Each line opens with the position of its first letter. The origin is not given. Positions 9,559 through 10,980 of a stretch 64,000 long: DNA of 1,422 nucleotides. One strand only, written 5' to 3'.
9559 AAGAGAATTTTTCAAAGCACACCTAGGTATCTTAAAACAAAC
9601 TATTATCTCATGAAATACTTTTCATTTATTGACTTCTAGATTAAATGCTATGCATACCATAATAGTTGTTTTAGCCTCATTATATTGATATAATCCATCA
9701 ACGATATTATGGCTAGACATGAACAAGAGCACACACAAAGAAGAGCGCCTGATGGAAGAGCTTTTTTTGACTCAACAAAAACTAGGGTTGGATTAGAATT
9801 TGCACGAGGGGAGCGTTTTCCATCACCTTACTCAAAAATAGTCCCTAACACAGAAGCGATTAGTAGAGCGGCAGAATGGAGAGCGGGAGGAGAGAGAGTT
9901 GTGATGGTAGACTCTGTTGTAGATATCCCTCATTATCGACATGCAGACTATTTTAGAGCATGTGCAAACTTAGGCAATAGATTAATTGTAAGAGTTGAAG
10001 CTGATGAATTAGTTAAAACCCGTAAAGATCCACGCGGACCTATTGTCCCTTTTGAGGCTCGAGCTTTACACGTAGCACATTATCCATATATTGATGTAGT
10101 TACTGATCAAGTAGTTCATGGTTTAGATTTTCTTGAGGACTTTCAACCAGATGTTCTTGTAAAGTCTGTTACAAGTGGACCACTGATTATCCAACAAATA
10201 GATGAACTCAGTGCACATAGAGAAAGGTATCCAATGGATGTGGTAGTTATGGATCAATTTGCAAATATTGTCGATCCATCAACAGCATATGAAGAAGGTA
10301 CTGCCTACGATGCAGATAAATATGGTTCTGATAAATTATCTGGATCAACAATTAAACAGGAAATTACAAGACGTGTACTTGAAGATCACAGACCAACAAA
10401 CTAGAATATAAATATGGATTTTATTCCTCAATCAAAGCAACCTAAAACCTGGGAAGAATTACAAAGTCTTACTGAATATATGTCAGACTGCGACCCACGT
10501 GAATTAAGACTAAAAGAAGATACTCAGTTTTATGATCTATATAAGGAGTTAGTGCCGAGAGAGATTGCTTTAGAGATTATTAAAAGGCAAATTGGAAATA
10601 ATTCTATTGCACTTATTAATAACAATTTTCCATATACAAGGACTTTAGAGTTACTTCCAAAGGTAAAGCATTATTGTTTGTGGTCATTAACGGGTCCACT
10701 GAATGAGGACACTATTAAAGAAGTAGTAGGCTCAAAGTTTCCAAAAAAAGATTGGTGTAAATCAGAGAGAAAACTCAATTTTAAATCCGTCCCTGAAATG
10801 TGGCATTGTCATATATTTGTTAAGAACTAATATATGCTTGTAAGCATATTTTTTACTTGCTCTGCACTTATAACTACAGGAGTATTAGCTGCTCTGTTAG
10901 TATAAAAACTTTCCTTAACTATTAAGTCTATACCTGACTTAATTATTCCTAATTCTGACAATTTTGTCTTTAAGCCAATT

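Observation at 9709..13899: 2-Hydroxyethylphosphonate pathway (PepM-Ppd-FeADH) next to a stand-alone CTP_transf_like cytidylyltransferase, resembling split Fom1/Fom2/FomC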

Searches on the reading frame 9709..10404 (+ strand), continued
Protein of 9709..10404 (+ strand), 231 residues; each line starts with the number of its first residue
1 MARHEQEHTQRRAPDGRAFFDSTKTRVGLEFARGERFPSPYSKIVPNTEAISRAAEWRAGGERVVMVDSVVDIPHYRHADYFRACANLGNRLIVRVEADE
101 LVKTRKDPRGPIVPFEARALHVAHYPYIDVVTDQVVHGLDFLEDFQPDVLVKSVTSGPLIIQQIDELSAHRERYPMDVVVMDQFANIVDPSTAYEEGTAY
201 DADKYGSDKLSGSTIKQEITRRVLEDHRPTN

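Call 48: fold_search(model_id=the predicted structure, library=pdb)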
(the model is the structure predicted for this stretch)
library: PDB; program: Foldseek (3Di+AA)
matches with E <= 10: 1735; with E <= 0.001: 199
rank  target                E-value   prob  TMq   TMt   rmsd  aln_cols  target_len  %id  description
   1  5xf2_B                3.2e-09  1.00  0.51  0.72   7.4       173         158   23  Crystal structure of SeMet-HldC from Burkholderia pseudomallei (released 2017-07-19)
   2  5xf2_E                4.3e-09  1.00  0.50  0.78   3.3       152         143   25  Crystal structure of SeMet-HldC from Burkholderia pseudomallei (released 2017-07-19)
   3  5xf2_A                6.3e-09  1.00  0.50  0.79   3.3       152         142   25  Crystal structure of SeMet-HldC from Burkholderia pseudomallei (released 2017-07-19)
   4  1tfu                  1.6e-07  1.00  0.38  0.52   7.0       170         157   15  phosphopantetheine adenylyltransferase from Mycobacterium tuberculosis (released 2004-09-14)
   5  3mue_D                2.3e-07  1.00  0.44  0.37  13.2       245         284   13  Crystal Structure of Pantoate-beta-Alanine Ligase from Salmonella typhimurium (released 2010-05-26)
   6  3nbk_D                2.4e-07  1.00  0.38  0.49   6.6       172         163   16  Phosphopantetheine Adenylyltransferase from Mycobacterium tuberculosis in complex with 4'-phosphopantetheine (released 2010-09-15)
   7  3mxt                  3.8e-07  1.00  0.49  0.41  11.4       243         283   10  Crystal Structure of Pantoate-Beta-alanine Ligase from Campylobacter jejuni (released 2010-06-16)
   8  3nba_A                4.3e-07  1.00  0.36  0.49   7.2       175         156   16  Phosphopantetheine Adenylyltranferase from Mycobacterium tuberculosis in complex with adenosine-5'-[(alpha,beta)-methy (released 2010-09-15)
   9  7yyb_C                6.3e-07  1.00  0.39  0.53   6.3       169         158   13  Crystal structure of Mycobacterium abscessus Phosphopantetheine adenylyltransferase in complex with Fragment 15 (released 2022-06-29)
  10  3nbk_C                7.6e-07  1.00  0.38  0.49   6.7       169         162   15  Phosphopantetheine Adenylyltransferase from Mycobacterium tuberculosis in complex with 4'-phosphopantetheine (released 2010-09-15)
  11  3nbk_A                7.6e-07  1.00  0.37  0.50   7.3       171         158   16  Phosphopantetheine Adenylyltransferase from Mycobacterium tuberculosis in complex with 4'-phosphopantetheine (released 2010-09-15)
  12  3q10_A                8.1e-07  1.00  0.45  0.37  11.6       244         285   12  Pantoate-beta-alanine ligase from Yersinia pestis (released 2011-02-02)
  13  7yyb_B                8.6e-07  1.00  0.39  0.54   6.4       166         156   16  Crystal structure of Mycobacterium abscessus Phosphopantetheine adenylyltransferase in complex with Fragment 15 (released 2022-06-29)
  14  3mue_A                9.8e-07  1.00  0.43  0.35  12.8       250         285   13  Crystal Structure of Pantoate-beta-Alanine Ligase from Salmonella typhimurium (released 2010-05-26)
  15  5o08_C                1.0e-06  1.00  0.39  0.52   6.7       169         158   15  Crystal structure of Phosphopantetheine adenylyltransferase from Mycobacterium abcessus in complex with Dephospho-coen (released 2017-06-28)
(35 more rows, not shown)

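Call 69: search_protein_representatives(alignment_id=A4)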
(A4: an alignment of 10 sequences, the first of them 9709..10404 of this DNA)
Query: 10 sequences, 212 profile positions. Proteins with E-value up to 0.001 (for the whole library): 4896; up to 1e-10: 196; up to 1e-30: 15. The best 150 are listed.
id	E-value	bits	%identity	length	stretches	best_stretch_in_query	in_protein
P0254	3.1e-84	298.3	-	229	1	10-203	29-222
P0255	1.7e-81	289.4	-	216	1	10-210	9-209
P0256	2.9e-73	262.5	-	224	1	14-210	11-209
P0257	4.2e-58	212.9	-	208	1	11-210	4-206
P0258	6.6e-54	199.2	-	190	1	17-204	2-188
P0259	4.3e-51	190.0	-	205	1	25-205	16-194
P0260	2.0e-48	181.3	-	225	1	20-209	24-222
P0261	5.3e-48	179.9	-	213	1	11-200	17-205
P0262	1.0e-47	179.0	-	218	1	4-209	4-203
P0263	4.9e-46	173.5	-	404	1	15-174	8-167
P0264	4.7e-45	170.3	-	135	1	8-121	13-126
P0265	2.2e-44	168.1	-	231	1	14-205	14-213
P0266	6.4e-38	147.0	-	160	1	58-209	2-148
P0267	4.3e-37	144.3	-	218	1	9-204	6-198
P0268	1.5e-33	132.7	-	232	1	20-204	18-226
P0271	3.4e-22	95.6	-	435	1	23-209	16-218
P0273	8.5e-20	87.8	-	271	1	24-137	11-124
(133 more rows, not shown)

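Call 70: search_protein_families(library=pfam, proteins=[P0263, P0271, P0254, P0256, P0260, P0265, P0268, P0273], max_evalue=0.01)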
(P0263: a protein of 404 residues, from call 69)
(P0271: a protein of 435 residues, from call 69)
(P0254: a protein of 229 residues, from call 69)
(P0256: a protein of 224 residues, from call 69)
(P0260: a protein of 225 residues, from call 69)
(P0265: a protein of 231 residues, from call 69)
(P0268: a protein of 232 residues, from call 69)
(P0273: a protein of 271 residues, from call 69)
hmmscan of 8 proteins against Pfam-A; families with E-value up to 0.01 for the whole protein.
P0263 (404 aa): 15 families
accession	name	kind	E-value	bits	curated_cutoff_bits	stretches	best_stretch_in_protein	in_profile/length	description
PF08241.18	Methyltransf_11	-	1.3e-22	80.7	21.2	1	218-311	1-95/95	Methyltransferase domain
PF13649.12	Methyltransf_25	-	1.1e-19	71.4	27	1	217-307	1-97/97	Methyltransferase domain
PF13489.12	Methyltransf_23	-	2.6e-15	57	27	1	210-314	18-119/164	Methyltransferase domain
PF13847.12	Methyltransf_31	-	2.3e-14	53.7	27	1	213-312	3-110/145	Methyltransferase domain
PF08242.18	Methyltransf_12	-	3.8e-12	47.2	30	1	218-308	1-97/98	Methyltransferase domain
PF05401.17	NodS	-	1.3e-06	28.9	24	1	216-312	46-145/201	Nodulation protein S (NodS)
PF07021.18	MetW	-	1.1e-05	25.6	21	1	213-305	13-104/193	Methionine biosynthesis protein MetW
PF01209.24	Ubie_methyltran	-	4.9e-05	23.2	20.1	1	180-309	13-149/233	ubiE/COQ5 methyltransferase family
PF01728.25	FtsJ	-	0.00044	20.7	24.1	1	213-269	21-78/181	FtsJ-like methyltransferase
PF03848.20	TehB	-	0.001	19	20.4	1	213-291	30-110/193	Tellurite resistance protein TehB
PF05175.20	MTS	-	0.0011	19.1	23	1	207-282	25-104/170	Methyltransferase small domain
PF02353.26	CMAS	-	0.0011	18.8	27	1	209-326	58-176/273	Mycolic acid cyclopropane synthetase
PF03141.22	Methyltransf_29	-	0.0016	17.6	23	1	216-318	120-223/506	Putative S-adenosyl-L-methionine-dependent methyltransferase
PF00398.26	RrnaAD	-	0.002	17.7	24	1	213-260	30-77/263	Ribosomal RNA adenine dimethylase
PF06325.19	PrmA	-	0.0048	16.9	22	1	214-322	162-271/296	Ribosomal protein L11 methyltransferase (PrmA)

P0271 (435 aa): 1 family
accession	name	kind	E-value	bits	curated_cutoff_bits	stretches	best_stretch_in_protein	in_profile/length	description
PF01467.32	CTP_transf_like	-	6.1e-12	46.3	21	1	41-207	2-132/133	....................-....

P0254 (229 aa): 1 family
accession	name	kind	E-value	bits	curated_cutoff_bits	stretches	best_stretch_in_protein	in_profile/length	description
PF01467.32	CTP_transf_like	-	1.6e-06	28.8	21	1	72-156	7-90/133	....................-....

P0256 (224 aa): 2 families
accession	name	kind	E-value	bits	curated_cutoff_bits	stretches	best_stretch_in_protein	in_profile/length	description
PF01467.32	CTP_transf_like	-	0.00035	21.2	21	1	50-130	7-86/133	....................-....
PF20942.3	DUF4785_2nd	-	0.0066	16.8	30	0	52-120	12-80/105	Domain of unknown function (DUF4785) central domain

P0260 (225 aa): 1 family
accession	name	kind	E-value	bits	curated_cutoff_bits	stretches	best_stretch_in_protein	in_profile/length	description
PF01467.32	CTP_transf_like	-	0.00089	19.9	21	1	51-207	1-128/133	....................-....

P0265 (231 aa): 0 families

P0268 (232 aa): 1 family
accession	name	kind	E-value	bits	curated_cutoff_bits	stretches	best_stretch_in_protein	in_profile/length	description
PF01467.32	CTP_transf_like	-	1e-05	26.2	21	1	45-138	1-86/133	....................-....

P0273 (271 aa): 1 family
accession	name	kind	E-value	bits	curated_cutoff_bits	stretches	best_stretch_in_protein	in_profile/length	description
PF01467.32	CTP_transf_like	-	1.1e-14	55.3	21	1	34-156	1-114/133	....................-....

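Call 72: find_related_loci(query=A4, collection=metagenome_contigs, flank=10000)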
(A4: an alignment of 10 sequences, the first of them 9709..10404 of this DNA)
Query A4 (231 aa) in metagenome_contigs; peptide patterns used: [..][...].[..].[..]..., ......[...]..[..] (x = any residue, [..] = any of these).
210 stretches matched a pattern; 4 encode a relative of the query (tblastn E <= 1e-3); 4 distinct loci.
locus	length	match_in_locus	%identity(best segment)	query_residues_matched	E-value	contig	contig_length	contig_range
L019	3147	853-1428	48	35-226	2e-63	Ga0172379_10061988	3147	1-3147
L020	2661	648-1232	50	32-226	3e-62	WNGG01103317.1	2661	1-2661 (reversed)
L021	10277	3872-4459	44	20-222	1e-59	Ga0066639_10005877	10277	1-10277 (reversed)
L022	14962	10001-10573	42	32-222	1e-49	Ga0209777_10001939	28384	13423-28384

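Call 76: search_protein_families(library=pfam, proteins=[L021:2245-2901:+, L021:3018-3689:+, L021:4971-5498:+, L021:5681-6262:+, L021:6698-7915:+, L022:7407-8096:+, L022:8585-9259:-, L022:9491-9856:-, L022:11219-11842:-, L022:11863-13863:-], max_evalue=0.001)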
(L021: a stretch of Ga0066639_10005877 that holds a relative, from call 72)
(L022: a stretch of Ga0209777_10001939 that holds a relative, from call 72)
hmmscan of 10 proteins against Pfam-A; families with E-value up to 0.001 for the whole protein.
L021:2245-2901:+ (218 aa): 0 families

L021:3018-3689:+ (223 aa): 4 families
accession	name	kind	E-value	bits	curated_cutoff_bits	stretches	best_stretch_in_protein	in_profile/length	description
PF12146.15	Hydrolase_4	-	6.9e-06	26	27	0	52-105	55-109/239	Serine aminopeptidase, S33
PF12697.13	Abhydrolase_6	-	2.5e-05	25.5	26.3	1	5-138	2-139/217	Alpha/beta hydrolase family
PF00561.26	Abhydrolase_1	-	5.9e-05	23.3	25.8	0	48-104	48-102/245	alpha/beta hydrolase fold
PF00326.27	Peptidase_S9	-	0.00016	21.7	22.6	1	45-185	38-169/213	Prolyl oligopeptidase family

L021:4971-5498:+ (175 aa): 0 families

L021:5681-6262:+ (193 aa): 0 families

L021:6698-7915:+ (405 aa): 3 families
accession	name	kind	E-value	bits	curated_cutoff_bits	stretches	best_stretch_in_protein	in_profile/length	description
PF13304.12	AAA_21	-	1e-24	88.6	27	1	52-351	3-303/304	AAA domain, putative AbiEii toxin, Type IV TA system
PF13175.12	AAA_15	-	2.6e-09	37.6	32.1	1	7-348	1-371/374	AAA ATPase domain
PF02463.25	SMC_N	-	2.7e-05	24.1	40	0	151-363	104-214/220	RecF/RecN/SMC N terminal domain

L022:7407-8096:+ (229 aa): 1 family
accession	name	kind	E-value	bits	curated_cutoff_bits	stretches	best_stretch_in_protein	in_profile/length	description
PF10741.14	T2SSM_b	-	0.00061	20.1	21.7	0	94-161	22-89/111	Type II secretion system (T2SS), protein M subtype b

L022:8585-9259:- (224 aa): 5 families
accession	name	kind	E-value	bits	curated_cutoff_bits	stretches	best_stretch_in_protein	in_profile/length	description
PF14622.11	Ribonucleas_3_3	-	1.1e-39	136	35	1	14-143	1-126/128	Ribonuclease-III-like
PF00636.31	Ribonuclease_3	-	1.2e-25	90.7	27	1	39-129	1-102/102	Ribonuclease III domain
PF00035.32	dsrm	-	2.9e-19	69.9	23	1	156-221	1-65/66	Double-stranded RNA binding motif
PF14709.13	DND1_DSRM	-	2e-06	28.5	25.7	1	154-196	1-43/80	double strand RNA binding domain from DEAD END PROTEIN 1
PF22935.1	RM44_endonuclase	-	1.3e-05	25.7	27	1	10-124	15-139/139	Large ribosomal subunit protein mL44, endonuclease domain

L022:9491-9856:- (121 aa): 1 family
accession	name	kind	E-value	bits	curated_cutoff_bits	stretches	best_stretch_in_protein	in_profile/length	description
PF01029.23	NusB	-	6.5e-28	98.2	23.1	1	31-114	49-133/133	NusB family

L022:11219-11842:- (207 aa): 1 family
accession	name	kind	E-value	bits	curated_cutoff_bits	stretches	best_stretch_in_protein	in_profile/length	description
PF00300.27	His_Phos_1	-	3.6e-40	138.2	21.7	1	3-203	1-193/194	Histidine phosphatase superfamily (branch 1)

L022:11863-13863:- (666 aa): 9 families
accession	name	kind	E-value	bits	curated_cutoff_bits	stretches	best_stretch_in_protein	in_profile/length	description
PF00270.35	DEAD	-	6.5e-26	91.5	26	1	262-414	1-164/167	DEAD/DEAH box helicase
PF17191.10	RecG_wedge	-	1.2e-19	70.9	23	1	12-165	7-155/162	RecG wedge domain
PF00271.37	Helicase_C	-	2.1e-18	67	23.5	1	459-570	12-109/110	Helicase conserved C-terminal domain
PF04851.21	ResIII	-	2.5e-17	63.7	22.5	1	259-409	2-162/164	Type III restriction enzyme, res subunit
PF19833.4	RecG_dom3_C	-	3.6e-08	33.8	26.8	1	596-648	3-57/87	ATP-dependent DNA helicase RecG, domain 3, C-terminal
PF22590.2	Cas3-like_C_2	-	4.4e-07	30.6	27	1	480-570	9-104/106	CRISPR-associated nuclease/helicase Cas3, C-terminal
PF01336.31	tRNA_anti-codon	-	5.3e-06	26.7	27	1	58-131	1-73/75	OB-fold nucleic acid binding domain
PF07517.20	SecA_DEAD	-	0.00025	20.9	24.6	1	285-351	94-160/290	SecA DEAD-like domain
PF13604.12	AAA_30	-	0.00071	19.8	27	0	261-395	2-110/191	AAA domain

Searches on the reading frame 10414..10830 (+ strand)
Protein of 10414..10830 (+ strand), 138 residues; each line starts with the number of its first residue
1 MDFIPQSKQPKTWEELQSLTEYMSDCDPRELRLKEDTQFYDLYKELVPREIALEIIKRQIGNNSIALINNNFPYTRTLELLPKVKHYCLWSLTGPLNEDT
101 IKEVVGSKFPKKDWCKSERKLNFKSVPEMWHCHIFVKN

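Call 3: search_protein_families(library=pfam, proteins=[window:10414-10830:+], max_evalue=0.01)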
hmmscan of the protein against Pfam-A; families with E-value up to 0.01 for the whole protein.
window:10414-10830:+ (138 aa): 1 family
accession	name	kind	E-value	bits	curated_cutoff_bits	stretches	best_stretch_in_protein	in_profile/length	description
PF12239.13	DUF3605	-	0.0098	16.6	23.6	0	62-93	66-93/154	Protein of unknown function (DUF3605)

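Call 4: search_protein_families(library=ncbifam, proteins=[window:10414-10830:+], max_evalue=0.01)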
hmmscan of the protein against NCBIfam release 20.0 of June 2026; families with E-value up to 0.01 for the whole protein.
window:10414-10830:+ (138 aa): 0 families

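Call 27: find_homologous_proteins(query=A2, max_evalue=0.01)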
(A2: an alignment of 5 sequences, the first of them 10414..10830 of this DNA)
Query A2 (5 sequences) (138 aa, profile of the alignment): 179 proteins with E <= 0.01 among 1080 candidates; the best 120 are listed.
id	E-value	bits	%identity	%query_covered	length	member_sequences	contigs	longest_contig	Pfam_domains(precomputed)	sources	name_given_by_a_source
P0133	9.7e-76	271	59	96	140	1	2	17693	-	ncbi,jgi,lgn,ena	ncbi:MAG: hypothetical protein WC784_03115 [Candidatus Shapirobacteria bacterium]|jgi:hypothetical p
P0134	8.4e-72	258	100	100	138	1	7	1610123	-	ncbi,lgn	-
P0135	9.5e-71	255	60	95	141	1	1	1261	-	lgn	-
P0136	8.2e-70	252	71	96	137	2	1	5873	-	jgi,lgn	jgi:hypothetical protein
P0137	1.0e-68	248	54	97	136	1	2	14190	-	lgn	-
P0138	4.8e-64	233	68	100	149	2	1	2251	-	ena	-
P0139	4.9e-63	230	70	100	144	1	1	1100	-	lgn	-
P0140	3.1e-62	227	60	93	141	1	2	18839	-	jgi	jgi:hypothetical protein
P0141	7.6e-62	226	66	93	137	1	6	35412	-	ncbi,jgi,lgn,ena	jgi:hypothetical protein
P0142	5.5e-60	220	58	94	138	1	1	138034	-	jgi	jgi:hypothetical protein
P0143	5.9e-59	217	63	91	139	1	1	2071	-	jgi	jgi:hypothetical protein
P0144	1.6e-58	215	61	93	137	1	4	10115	-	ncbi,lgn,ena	-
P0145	2.7e-58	214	61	92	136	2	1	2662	-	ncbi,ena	-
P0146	6.9e-58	213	59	93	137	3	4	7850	-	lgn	-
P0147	2.5e-57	211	60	93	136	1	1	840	-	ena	-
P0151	1.7e-54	202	57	93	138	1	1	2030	PF12239.14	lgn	-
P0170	5.2e-44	168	50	99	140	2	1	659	PF12239.14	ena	-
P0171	3.3e-43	166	48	99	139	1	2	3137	PF12239.14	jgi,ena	jgi:hypothetical protein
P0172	4.1e-43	165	49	99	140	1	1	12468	PF12239.14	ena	-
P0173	7.0e-43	164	50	99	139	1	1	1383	PF12239.14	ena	-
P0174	2.7e-42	163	47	93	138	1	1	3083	PF12239.14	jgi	jgi:hypothetical protein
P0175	3.9e-42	162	47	99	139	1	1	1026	PF12239.14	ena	-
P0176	4.2e-42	162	47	99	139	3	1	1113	PF12239.14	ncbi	-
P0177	5.7e-42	162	48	93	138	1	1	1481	PF12239.14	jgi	jgi:hypothetical protein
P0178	5.8e-42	161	50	93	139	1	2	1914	PF12239.14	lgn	-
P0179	5.9e-42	161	47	99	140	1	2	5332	PF12239.14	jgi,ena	-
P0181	1.2e-41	161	50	93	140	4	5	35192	PF12239.14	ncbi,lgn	-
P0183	1.6e-41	160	46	100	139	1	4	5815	PF12239.14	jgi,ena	-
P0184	1.9e-41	160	52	93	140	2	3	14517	PF12239.14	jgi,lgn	jgi:hypothetical protein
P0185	2.3e-41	160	47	99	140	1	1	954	PF12239.14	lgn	-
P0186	4.0e-41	159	51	93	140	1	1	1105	PF12239.14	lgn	-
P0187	6.4e-41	158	49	99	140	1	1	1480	PF12239.14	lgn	-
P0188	6.5e-41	158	48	94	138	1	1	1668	PF12239.14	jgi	jgi:hypothetical protein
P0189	8.9e-41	158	47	99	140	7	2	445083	PF12239.14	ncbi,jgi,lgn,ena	ncbi:MAG: DUF3605 domain-containing protein [Candidatus Shapirobacteria bacterium]|jgi:hypothetical 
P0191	9.0e-41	158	50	92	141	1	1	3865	PF12239.14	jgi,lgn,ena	jgi:hypothetical protein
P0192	1.0e-40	157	47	99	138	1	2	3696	PF12239.14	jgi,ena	-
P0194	2.0e-40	157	45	99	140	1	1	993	PF12239.14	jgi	jgi:hypothetical protein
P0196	2.8e-40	156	42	99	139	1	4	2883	PF12239.14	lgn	-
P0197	3.0e-40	156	48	93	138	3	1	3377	PF12239.14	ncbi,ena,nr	ncbi:MAG: DUF3605 domain-containing protein [Candidatus Shapirobacteria bacterium]|nr:DUF3605 domain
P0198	4.9e-40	155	49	93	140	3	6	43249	PF12239.14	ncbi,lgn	-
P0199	5.6e-40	155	48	93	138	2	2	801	PF12239.14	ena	-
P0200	5.7e-40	155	45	93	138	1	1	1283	PF12239.14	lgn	-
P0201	5.9e-40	155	48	93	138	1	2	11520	PF12239.14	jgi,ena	-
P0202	6.2e-40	155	47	99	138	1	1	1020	PF12239.14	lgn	-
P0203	6.8e-40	155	44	96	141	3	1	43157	PF12239.14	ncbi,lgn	-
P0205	9.3e-40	154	49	93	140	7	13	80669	PF12239.14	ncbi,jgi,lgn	jgi:hypothetical protein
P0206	1.1e-39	154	48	93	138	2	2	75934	PF12239.14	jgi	jgi:hypothetical protein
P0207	1.1e-39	154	43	97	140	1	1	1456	PF12239.14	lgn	-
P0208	1.4e-39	154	48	93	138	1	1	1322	PF12239.14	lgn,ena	-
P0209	1.4e-39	154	48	93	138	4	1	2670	PF12239.14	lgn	-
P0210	1.6e-39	154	42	100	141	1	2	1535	PF12239.14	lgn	-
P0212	2.1e-39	153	51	93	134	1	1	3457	PF12239.14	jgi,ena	-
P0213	2.4e-39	153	45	93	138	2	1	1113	PF12239.14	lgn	-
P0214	2.9e-39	153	48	93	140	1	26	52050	PF12239.14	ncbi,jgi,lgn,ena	-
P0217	4.0e-39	152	44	97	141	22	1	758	PF12239.14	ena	-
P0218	4.3e-39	152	47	93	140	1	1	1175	PF12239.14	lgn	-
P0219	4.3e-39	152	48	93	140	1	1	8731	PF12239.14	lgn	-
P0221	5.6e-39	152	47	93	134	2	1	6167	PF12239.14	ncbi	-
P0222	6.8e-39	152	46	93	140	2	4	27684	PF12239.14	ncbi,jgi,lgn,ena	-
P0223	9.4e-39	151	46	93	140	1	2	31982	PF12239.14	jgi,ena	-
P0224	9.8e-39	151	47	95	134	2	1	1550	PF12239.14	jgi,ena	-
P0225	1.4e-38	150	46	93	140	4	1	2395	PF12239.14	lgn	-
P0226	1.8e-38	150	48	93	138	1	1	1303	PF12239.14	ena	-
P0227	2.7e-38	150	47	93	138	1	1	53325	PF12239.14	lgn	-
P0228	3.0e-38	149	48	93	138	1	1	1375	PF12239.14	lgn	-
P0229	3.3e-38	149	44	93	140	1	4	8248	PF12239.14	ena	-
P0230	4.2e-38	149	46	93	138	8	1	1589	PF12239.14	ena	-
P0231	4.2e-38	149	44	97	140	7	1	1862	PF12239.14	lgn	-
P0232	4.7e-38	149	48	93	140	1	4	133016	PF12239.14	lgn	-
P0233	8.1e-38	148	39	96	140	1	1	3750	PF12239.14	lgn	-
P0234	1.1e-37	148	42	98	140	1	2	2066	PF12239.14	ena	-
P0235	1.2e-37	147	43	93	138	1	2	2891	PF12239.14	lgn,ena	-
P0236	1.4e-37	147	48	95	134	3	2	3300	PF12239.14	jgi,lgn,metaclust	metaclust:\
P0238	2.3e-37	147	42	96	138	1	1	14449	PF12239.14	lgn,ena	-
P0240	4.7e-37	146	39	96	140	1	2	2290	PF12239.14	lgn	-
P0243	6.5e-37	145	48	96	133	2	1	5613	PF12239.14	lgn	-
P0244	7.2e-37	145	45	93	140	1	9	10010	PF12239.14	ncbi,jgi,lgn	jgi:hypothetical protein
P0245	8.1e-37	145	43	100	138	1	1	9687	PF12239.14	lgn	-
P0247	1.6e-36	144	40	93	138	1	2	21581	PF12239.14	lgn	-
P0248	1.7e-36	144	44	93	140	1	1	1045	PF12239.14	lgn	-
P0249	3.0e-36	143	44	93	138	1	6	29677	PF12239.14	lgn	-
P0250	4.9e-36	142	43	99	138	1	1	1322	PF12239.14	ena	-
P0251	5.6e-36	142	45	93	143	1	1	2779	PF12239.14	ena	-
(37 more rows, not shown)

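Call 46: predict_structure(alignment_id=A5)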
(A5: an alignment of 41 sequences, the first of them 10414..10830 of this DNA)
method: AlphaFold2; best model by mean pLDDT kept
length: 138 residues; sequences in the alignment: 41
mean_pLDDT: 94.6   pTM: 0.88
mean pLDDT of the five models: 94.6, 94.3, 93.7, 92.0, 90.4
residues with pLDDT >= 90: 122; 70-90: 15; 50-70: 1; < 50: 0
segments of 3 or more residues with pLDDT < 50: none
pLDDT, mean of each block of 10 residues (from residue 1): 81 97 91 95 95 96 97 96 98 97 98 96 90 97
secondary structure, 60 per line:
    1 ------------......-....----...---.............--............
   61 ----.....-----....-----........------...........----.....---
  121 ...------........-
elements in order: H13-18 H20-23 H34-46 H49-60 E65-69 H75-78 E84-91 H98-108 E113-117 E130-137
